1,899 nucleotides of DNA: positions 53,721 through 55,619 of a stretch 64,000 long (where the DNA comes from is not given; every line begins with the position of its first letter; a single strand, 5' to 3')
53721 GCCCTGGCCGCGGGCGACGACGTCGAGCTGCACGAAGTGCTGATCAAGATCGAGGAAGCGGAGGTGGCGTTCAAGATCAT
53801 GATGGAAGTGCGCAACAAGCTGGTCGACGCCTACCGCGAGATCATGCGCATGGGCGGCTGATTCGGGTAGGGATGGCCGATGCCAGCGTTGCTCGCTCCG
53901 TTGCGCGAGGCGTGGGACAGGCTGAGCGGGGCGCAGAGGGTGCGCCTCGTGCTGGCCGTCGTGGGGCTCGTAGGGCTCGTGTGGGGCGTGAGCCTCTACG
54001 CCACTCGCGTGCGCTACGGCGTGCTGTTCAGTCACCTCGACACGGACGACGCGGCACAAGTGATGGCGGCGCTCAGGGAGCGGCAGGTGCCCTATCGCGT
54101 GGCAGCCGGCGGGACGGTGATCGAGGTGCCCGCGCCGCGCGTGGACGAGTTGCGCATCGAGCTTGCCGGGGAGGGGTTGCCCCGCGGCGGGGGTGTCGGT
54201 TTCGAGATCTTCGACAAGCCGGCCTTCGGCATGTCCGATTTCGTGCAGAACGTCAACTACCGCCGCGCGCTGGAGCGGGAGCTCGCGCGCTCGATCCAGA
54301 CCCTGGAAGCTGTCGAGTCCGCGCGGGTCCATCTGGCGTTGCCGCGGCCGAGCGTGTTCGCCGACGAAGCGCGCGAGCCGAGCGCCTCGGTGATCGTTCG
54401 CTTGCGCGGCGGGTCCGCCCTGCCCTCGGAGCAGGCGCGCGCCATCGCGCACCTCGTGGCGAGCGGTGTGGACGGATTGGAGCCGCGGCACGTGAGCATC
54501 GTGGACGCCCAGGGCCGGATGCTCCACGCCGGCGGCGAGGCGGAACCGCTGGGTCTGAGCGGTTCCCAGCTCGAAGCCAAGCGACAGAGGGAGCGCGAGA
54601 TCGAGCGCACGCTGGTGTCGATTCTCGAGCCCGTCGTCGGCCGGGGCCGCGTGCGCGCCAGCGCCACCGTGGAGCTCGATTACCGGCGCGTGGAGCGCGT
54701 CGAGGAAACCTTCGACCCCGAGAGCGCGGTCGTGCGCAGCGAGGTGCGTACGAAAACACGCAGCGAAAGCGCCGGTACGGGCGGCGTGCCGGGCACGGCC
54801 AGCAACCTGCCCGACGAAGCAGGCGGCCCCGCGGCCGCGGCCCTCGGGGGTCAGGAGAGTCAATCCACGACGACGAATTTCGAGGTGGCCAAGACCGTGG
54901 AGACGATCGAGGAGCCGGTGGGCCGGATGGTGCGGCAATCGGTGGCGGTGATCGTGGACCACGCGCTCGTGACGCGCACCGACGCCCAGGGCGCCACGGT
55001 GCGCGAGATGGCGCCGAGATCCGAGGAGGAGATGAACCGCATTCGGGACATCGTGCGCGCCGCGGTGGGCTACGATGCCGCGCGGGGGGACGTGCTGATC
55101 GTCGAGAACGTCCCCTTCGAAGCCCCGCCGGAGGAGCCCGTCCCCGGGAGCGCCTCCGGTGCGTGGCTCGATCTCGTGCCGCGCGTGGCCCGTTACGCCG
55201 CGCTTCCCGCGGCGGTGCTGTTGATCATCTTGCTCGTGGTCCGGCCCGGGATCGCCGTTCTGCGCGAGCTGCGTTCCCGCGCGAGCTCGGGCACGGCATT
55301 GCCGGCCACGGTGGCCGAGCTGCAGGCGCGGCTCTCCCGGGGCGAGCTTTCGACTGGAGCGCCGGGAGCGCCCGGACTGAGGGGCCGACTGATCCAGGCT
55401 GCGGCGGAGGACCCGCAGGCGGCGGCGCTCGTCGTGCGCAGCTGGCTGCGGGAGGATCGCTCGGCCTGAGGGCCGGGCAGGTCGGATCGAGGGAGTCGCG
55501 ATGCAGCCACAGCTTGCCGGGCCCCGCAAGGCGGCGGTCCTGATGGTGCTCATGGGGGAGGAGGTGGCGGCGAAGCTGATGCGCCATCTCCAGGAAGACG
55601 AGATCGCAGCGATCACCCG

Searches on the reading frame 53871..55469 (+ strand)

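Call 68: search_protein_families(library=pfam, proteins=[window:53871-55469:+], max_evalue=0.00001)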
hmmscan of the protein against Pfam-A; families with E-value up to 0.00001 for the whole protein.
window:53871-55469:+ (532 aa): 2 families
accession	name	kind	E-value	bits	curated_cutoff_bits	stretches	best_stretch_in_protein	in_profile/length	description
PF01514.23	YscJ_FliF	-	1.6e-63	214.3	24.4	1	45-219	2-178/179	Secretory protein of YscJ/FliF family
PF08345.17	YscJ_FliF_C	-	1.9e-42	145.6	23.8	1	252-416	1-147/147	Flagellar M-ring protein C-terminal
